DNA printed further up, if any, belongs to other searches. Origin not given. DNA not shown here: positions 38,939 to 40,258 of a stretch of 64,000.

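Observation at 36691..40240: NAD+ salvage module nadV - NADAR - natV, each gene with its own cassette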

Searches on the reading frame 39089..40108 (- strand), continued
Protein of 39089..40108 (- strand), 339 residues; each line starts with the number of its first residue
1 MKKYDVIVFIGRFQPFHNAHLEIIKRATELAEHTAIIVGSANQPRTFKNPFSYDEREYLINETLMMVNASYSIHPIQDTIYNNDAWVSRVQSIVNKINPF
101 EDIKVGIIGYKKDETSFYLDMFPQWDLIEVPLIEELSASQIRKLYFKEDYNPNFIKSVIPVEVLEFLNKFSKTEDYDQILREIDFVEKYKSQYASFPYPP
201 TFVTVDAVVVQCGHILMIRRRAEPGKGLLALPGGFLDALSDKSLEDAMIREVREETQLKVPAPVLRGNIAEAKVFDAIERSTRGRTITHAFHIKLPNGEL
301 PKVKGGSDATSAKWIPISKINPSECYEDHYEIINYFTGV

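Call 61: find_related_loci(query=A3, collection=genome_contigs, flank=3500)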
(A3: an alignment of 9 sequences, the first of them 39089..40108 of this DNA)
Query A3 (339 aa) in genome_contigs; peptide patterns used: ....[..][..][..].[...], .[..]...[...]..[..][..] (x = any residue, [..] = any of these).
600 stretches matched a pattern (row limit reached: there are more); 577 encode a relative of the query (tblastn E <= 1e-3); the best 80 are kept; 80 distinct loci.
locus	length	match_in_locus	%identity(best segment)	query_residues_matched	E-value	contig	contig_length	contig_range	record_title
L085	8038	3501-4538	49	2-339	3e-107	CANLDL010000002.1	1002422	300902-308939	uncultured Pseudomonadales bacterium isolate 207.fasta genome assembly, contig: NODE_2, whole genome shotgun sequence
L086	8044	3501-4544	48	2-339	3e-107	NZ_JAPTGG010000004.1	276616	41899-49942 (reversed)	Dasania phycosphaerae strain GY-19 NODE_4_length_276616_cov_140.497166, whole genome shotgun sequence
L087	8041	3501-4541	48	2-339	1e-106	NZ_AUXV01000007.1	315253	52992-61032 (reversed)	Pseudoalteromonas luteoviolacea S2607 contig_15, whole genome shotgun sequence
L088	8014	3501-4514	47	2-338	2e-106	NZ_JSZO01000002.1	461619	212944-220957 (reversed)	Ralstonia sp. A12 Contig2, whole genome shotgun sequence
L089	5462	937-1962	46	4-338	9e-106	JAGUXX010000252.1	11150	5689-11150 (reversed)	MAG: Betaproteobacteria bacterium isolate DeMMO4_3 c_000000012063, whole genome shotgun sequence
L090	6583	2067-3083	48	2-337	4e-105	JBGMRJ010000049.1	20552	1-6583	MAG: Gammaproteobacteria bacterium isolate N04_metabat2_bin.27 NODE_765_length_20552_cov_15.927892, whole genome shotgun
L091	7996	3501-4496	49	3-334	1e-104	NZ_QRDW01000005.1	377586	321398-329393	Aestuariispira insulae strain CECT 8488 Ga0244593_105, whole genome shotgun sequence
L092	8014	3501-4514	47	2-338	9e-105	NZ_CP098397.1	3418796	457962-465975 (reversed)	Burkholderia lata strain JAB02 chromosome 2, complete sequence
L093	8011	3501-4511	46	3-338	2e-104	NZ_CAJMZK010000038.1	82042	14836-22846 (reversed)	Paraburkholderia sp. J67 38, whole genome shotgun sequence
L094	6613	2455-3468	46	2-338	2e-104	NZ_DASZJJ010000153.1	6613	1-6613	MAG: Paraburkholderia sp. isolate SMAG_U6626 k141_3012196, whole genome shotgun sequence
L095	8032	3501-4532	47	4-339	4e-104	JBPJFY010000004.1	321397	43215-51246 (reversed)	Oleiphilaceae bacterium G1-8 NODE_4_length_321397_cov_38.0249, whole genome shotgun sequence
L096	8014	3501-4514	46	2-338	6e-104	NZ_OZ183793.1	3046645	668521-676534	Burkholderia sp. LMG 21824 chromosome 2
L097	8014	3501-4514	45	2-338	9e-104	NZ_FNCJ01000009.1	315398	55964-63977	Paraburkholderia phenazinium strain LMG 2247, whole genome shotgun sequence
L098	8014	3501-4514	46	2-338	2e-103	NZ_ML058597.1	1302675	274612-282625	Burkholderia sp. Nafp2/4-1b contig_1, whole genome shotgun sequence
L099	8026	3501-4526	45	3-339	2e-103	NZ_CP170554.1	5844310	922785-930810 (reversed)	Tahibacter sp. UC22_41 chromosome, complete genome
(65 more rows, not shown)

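Call 78: search_dna_similar(query=window:39089-40108:-, collection=phages, mode=protein, max_rows=40, rows=spread)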
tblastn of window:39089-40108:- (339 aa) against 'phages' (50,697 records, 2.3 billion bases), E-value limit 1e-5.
Records with a match: 480; places in all: 482; records where one place covers at least 80% of the query: 461.
Best place of each record, by identity: <60% 480.
By first word of the organism name: Klebsiella 125; Vibrio 63; Aeromonas 55; Caulobacter 39; Stenotrophomonas 21; Cronobacter 20; Enterobacter 20; Citrobacter 12; Escherichia 10; Xanthomonas 8; and 39 more.
By host as written in the record: Klebsiella pneumoniae 59; - 55; Caulobacter vibrioides CB15 22; Aeromonas salmonicida 20; Stenotrophomonas maltophilia 15; Aeromonas hydrophila BIOTECH 10089 12; Cronobacter sakazakii 11; Aeromonas hydrophila 9; and 154 more.
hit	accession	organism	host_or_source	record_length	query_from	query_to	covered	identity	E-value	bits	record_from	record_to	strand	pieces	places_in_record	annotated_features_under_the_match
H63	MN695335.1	Synechococcus phage B23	Synechoccus sp.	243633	2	336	99%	55.9%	1e-116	376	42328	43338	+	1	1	nicotinamide-nucleotide adenylyltransferase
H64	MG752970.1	Ralstonia phage RsoM2USA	Ralstonia solanacearum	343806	2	338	99%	41.1%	5e-81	274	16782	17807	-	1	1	hypothetical protein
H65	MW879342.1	Erwinia phage pEa_SNUABM_19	Erwinia amylovora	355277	1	339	100%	38.8%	4e-70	242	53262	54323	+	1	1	hypothetical protein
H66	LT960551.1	Yersinia phage fHe-Yen9-04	-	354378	1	339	100%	37.8%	2e-67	234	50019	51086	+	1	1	g096: Nicotinamide-nucleotide adenylyltransferase, NadM family / ADP-ribose ...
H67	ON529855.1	Brevundimonas phage vB_BpoS-Domovoi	Brevundimonas pondensis EIF1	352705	2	333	98%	38.2%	3e-63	223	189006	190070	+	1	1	bifunctional NMN adenylyltransferase/nudix hydrolase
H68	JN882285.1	Cronobacter phage vB_CsaM_GAP32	Cronobacter sakazakii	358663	1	339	100%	37.0%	4e-65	228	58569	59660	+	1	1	bifunctional nicotinamide mononucleotide ...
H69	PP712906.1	Vibrio phage TCU-VP03-AIR1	Vibrio parahaemolyticus VP.10806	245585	8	339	98%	37.2%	3e-60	214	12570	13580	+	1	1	bifunctional nicotinamide-nucleotide adenylyltransferase NadM ...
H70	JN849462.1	Vibrio phage phi-pp2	Vibrio parahaemolyticus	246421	8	339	98%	36.9%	1e-59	212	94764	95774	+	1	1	bifunctional nicotinamide-nucleotide adenylyltransferase, NadM ...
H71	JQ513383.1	Klebsiella phage vB_KleM_RaK2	Klebsiella sp.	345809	3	333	98%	36.6%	5e-64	225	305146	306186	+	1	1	hypothetical protein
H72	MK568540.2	Vibrio phage Va3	Vibrio alginolyticus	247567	8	339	98%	36.3%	2e-58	208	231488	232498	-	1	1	nicotinamide-nucleotide adenylyltransferase NadM family/ ADP-ribose ...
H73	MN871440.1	Aeromonas phage AsFcp_1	Aeromonas salmonicida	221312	2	339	100%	35.1%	2e-48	180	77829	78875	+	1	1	record has no annotation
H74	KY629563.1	Sphingobium phage Lacusarx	Sphingobium sp. IP1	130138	4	337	99%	35.1%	7e-60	213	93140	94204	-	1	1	bifunctional NMN adenylyltransferase/nudix hydrolase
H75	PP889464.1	Klebsiella phage phi1_146010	Klebsiella pneumoniae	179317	1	339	100%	34.3%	3e-52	191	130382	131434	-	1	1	cytidyltransferase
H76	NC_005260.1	Aeromonas phage Aeh1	Aeromonas hydrophila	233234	2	339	100%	34.3%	6e-47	175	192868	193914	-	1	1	cytidyltransferase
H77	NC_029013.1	Citrobacter phage IME-CF2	Citrobacter freundii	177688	3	339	99%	34.3%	1e-50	186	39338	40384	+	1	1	cytidyltransferase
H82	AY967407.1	Escherichia phage RB43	-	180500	3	339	99%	33.4%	5e-50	184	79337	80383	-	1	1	hypothetical protein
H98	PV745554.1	Caulobacter phage BL64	Caulobacter vibrioides CB15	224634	3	334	98%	28.9%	2e-30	127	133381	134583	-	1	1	cytidyltransferase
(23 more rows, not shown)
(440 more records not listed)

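Call 79: get_annotated_region(hit=H70, flank=3000)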
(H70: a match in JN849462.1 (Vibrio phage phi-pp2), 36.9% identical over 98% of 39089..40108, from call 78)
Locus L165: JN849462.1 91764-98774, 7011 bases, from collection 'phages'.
description: Vibriophage phi-pp2, complete genome.
organism: Vibrio phage phi-pp2 (NCBI taxid 1204514)
taxonomy: Viruses; Duplodnaviria; Heunggongvirae; Uroviricota; Caudoviricetes; Straboviridae; Schizotequatrovirus; Schizotequatrovirus KVP40
host: Vibrio parahaemolyticus; source: -; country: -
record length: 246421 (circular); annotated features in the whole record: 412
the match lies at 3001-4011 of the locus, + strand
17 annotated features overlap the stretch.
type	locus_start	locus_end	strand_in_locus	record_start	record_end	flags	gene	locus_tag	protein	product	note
CDS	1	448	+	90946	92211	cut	dda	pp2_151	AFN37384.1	DNA helicase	Dda; DNA-dependent ATPase, DNA helicase, putative; similar to PFAM protein family HMM PF00931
CDS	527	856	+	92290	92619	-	-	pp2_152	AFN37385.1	hypothetical protein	-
CDS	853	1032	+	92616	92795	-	-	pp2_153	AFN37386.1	hypothetical protein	-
CDS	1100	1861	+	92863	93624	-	-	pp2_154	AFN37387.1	hypothetical protein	-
CDS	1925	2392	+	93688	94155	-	-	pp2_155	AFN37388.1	hypothetical protein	-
CDS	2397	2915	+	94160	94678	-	-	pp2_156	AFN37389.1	hypothetical protein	-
CDS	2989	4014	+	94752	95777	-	-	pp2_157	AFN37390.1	bifunctional nicotinamide-nucleotide adenylyltransferase, NadM family/ADP-ribose pyrophosphatase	putative bifunctional protein; similar to PFAM protein family HMM PF01467; Nudix hydrolase; NMN adenylyl tranferase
CDS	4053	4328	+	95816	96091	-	-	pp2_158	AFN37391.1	hypothetical protein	-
CDS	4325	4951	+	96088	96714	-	-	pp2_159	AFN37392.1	hypothetical protein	-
CDS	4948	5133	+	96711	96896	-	-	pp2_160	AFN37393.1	hypothetical protein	-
CDS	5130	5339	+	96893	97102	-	-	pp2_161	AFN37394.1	hypothetical protein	-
CDS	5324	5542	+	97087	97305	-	-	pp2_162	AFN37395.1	hypothetical protein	-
CDS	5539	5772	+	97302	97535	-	-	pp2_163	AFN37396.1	hypothetical protein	-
CDS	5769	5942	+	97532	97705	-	-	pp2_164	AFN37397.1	hypothetical protein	-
CDS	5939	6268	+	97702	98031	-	-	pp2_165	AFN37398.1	hypothetical protein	-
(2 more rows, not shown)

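Call 80: get_annotated_region(hit=H82, flank=3000)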
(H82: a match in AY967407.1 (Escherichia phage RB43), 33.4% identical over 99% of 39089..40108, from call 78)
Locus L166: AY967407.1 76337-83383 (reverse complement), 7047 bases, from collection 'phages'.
description: Escherichia phage RB43, complete genome.
organism: Escherichia phage RB43 (NCBI taxid 2887182)
taxonomy: Viruses; Duplodnaviria; Heunggongvirae; Uroviricota; Caudoviricetes; Straboviridae; Pseudotevenvirus; Pseudotevenvirus RB43
host: -; source: -; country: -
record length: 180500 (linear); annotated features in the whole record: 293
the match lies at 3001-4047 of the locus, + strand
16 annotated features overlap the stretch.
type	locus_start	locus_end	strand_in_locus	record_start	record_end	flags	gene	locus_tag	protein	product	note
CDS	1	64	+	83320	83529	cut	-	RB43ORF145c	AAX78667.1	hypothetical protein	-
CDS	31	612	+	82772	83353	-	tk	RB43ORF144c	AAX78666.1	Tk thymidine kinase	-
CDS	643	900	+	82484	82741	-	-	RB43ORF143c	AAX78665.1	hypothetical protein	-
CDS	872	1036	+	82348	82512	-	-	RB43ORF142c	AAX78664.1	hypothetical protein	-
CDS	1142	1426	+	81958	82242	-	rI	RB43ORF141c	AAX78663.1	RI membrane protein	-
CDS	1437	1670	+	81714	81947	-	rI.-1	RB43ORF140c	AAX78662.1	RI.-1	-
CDS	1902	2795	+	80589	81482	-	-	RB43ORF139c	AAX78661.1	hypothetical protein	-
CDS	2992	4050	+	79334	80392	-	-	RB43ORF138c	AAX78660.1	hypothetical protein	similar to bifunctional NMN adenylyltransferase/nudix hydrolase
CDS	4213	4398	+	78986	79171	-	-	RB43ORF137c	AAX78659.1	hypothetical protein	-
CDS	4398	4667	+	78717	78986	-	-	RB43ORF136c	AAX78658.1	hypothetical protein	-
CDS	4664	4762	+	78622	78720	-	-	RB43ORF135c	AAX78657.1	hypothetical protein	-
CDS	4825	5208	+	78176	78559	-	-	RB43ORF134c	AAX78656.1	hypothetical protein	-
CDS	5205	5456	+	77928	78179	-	-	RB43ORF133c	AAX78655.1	hypothetical protein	-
CDS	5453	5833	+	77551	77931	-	-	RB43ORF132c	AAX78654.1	hypothetical protein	-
CDS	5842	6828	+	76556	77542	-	nrdC.11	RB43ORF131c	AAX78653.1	NrdC.11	-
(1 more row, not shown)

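Call 81: get_annotated_region(hit=H71, flank=3000)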
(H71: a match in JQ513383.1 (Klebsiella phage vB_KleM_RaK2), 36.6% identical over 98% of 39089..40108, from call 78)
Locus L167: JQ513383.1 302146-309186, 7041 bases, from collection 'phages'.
description: Enterobacteria phage vB_KleM-RaK2, complete genome.
organism: Klebsiella phage vB_KleM_RaK2 (NCBI taxid 1147094)
taxonomy: Viruses; Duplodnaviria; Heunggongvirae; Uroviricota; Caudoviricetes; Alcyoneusvirus; Alcyoneusvirus RaK2
host: Klebsiella sp.; source: -; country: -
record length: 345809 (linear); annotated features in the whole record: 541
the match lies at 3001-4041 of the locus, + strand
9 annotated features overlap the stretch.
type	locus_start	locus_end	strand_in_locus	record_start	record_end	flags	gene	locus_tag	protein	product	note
CDS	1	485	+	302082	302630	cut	-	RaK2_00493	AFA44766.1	hypothetical protein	ORF493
CDS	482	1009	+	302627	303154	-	-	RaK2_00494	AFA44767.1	hypothetical protein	ORF494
CDS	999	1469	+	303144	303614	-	cd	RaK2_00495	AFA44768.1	dCMP deaminase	similar to Aeromonas phage 65 Cd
CDS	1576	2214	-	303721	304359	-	-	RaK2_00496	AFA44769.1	putative structural protein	gp38; similar to Erwinia phage phiEa21-4 gp38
CDS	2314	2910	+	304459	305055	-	-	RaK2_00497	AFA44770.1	hypothetical protein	ORF497; similar to Alteromonas macleodii putative uncharacterized protein AmacA2_19448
CDS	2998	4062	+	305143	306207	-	-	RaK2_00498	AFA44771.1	hypothetical protein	ORF498; similar to Aeromonas phage Aeh1 Aeh1ORF282c putative uncharacterized protein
CDS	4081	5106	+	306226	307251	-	-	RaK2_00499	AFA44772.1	hypothetical protein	ORF499; similar to Staphylococcus phage Twort ORF097 putative uncharacterized protein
CDS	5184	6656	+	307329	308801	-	-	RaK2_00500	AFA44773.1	hypothetical protein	ORF500; similar to Aeromonas phage 44RR2.8t 44RRORF0072c putative uncharacterized protein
CDS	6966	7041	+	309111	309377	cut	-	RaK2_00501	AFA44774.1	hypothetical protein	ORF501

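Call 82: get_annotated_region(hit=H98, flank=3000)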
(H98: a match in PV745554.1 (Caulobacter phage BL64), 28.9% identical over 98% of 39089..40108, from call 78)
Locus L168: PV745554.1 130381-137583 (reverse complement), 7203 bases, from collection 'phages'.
description: Caulobacter phage BL64, complete genome.
organism: Caulobacter phage BL64 (NCBI taxid 3436050)
taxonomy: Viruses; Duplodnaviria; Heunggongvirae; Uroviricota; Caudoviricetes; Jeanschmidtviridae; Poindextervirus; Poindextervirus rogue
host: Caulobacter vibrioides CB15; source: -; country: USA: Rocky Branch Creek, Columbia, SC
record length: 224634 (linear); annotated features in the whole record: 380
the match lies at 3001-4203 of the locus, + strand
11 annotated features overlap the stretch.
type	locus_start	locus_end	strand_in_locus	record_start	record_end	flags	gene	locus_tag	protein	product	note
CDS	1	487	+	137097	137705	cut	-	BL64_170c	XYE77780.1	metal-dependent phosphohydrolase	-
CDS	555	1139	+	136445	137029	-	-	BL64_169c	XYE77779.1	hypothetical protein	-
CDS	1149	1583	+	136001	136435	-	-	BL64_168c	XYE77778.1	hypothetical protein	-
CDS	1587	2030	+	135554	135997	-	-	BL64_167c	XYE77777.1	hypothetical protein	-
CDS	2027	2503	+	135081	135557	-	-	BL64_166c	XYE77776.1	peptidyl-tRNA transferase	-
CDS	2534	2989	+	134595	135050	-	-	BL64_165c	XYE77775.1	hypothetical protein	-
CDS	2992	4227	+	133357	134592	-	-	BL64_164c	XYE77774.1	cytidyltransferase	-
CDS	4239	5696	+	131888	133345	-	-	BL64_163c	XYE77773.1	nicotinamide phosphoribosyltransferase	-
CDS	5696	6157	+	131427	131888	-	-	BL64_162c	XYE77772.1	lipoprotein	-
CDS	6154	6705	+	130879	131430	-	-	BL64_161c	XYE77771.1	hypothetical protein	-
CDS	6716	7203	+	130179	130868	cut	-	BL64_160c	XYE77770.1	hypothetical protein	-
